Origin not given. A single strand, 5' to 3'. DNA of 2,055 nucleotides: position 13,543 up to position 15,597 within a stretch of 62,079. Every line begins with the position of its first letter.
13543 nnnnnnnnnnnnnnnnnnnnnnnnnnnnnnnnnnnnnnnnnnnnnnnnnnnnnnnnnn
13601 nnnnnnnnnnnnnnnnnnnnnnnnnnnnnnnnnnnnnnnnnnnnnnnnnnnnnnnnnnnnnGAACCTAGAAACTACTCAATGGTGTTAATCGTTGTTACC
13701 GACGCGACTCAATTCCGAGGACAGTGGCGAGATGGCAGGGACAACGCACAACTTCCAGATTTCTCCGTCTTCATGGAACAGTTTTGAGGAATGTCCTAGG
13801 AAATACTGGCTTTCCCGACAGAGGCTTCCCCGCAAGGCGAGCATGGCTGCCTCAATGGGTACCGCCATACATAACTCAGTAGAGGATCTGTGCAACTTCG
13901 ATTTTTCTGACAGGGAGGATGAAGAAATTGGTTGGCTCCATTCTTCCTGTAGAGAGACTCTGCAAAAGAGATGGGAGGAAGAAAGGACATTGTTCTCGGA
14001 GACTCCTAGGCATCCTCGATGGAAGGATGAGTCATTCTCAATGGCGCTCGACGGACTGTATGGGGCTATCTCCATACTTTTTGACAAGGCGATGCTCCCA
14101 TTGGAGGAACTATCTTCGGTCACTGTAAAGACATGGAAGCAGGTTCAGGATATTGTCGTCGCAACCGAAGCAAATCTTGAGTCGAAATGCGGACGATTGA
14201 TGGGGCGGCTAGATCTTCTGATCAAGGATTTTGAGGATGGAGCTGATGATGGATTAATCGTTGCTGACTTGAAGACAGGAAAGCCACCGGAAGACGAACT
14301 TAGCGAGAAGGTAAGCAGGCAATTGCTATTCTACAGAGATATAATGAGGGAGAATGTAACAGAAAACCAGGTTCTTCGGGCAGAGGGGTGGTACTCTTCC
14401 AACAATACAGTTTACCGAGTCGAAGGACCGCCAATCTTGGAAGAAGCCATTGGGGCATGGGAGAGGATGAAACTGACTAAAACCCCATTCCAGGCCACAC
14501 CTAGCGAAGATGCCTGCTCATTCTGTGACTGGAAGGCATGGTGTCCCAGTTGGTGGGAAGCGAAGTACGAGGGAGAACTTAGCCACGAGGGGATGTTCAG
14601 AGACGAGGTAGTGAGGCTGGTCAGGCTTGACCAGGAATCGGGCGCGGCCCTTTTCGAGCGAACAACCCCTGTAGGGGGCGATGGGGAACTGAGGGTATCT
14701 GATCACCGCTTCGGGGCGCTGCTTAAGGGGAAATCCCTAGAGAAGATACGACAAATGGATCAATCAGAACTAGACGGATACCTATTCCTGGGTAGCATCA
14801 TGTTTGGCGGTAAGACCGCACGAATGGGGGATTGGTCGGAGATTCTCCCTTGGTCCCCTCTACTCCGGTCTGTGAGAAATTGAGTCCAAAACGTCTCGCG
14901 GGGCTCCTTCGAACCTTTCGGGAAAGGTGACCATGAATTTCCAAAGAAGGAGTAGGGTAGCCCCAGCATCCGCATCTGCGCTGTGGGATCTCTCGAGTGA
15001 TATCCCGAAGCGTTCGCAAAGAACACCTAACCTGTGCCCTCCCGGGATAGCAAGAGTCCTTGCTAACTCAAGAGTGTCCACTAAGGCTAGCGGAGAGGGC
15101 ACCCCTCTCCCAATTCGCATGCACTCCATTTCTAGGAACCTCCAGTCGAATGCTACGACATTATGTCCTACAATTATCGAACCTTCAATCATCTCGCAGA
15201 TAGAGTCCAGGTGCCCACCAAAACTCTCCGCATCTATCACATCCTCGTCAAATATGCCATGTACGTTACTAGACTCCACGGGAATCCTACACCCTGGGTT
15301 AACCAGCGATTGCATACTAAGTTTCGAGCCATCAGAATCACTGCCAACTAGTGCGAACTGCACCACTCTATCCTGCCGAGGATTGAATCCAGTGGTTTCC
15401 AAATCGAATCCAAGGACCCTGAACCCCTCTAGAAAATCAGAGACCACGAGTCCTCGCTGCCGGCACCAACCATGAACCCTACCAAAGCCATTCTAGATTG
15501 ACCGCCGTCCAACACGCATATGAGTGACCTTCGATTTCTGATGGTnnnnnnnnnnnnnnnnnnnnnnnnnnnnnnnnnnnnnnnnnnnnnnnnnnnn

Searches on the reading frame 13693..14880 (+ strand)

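Call 28: search_protein_families(library=pfam, proteins=[window:13693-14880:+], max_evalue=0.0001)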
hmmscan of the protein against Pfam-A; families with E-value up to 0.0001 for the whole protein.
window:13693-14880:+ (396 aa): 1 family
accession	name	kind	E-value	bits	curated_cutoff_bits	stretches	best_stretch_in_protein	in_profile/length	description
PF12705.13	PDDEXK_1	-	3e-23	83.5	22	1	22-285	1-247/247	PD-(D/E)XK nuclease superfamily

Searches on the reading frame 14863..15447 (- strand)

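Call 28: search_protein_families(library=pfam, proteins=[window:14863-15447:-], max_evalue=0.0001)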
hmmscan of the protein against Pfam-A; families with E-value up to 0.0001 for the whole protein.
window:14863-15447:- (195 aa): 1 family
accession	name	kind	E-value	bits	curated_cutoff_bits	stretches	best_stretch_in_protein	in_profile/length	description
PF00929.31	RNase_T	-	1.9e-24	87.5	24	1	13-167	2-163/164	Exonuclease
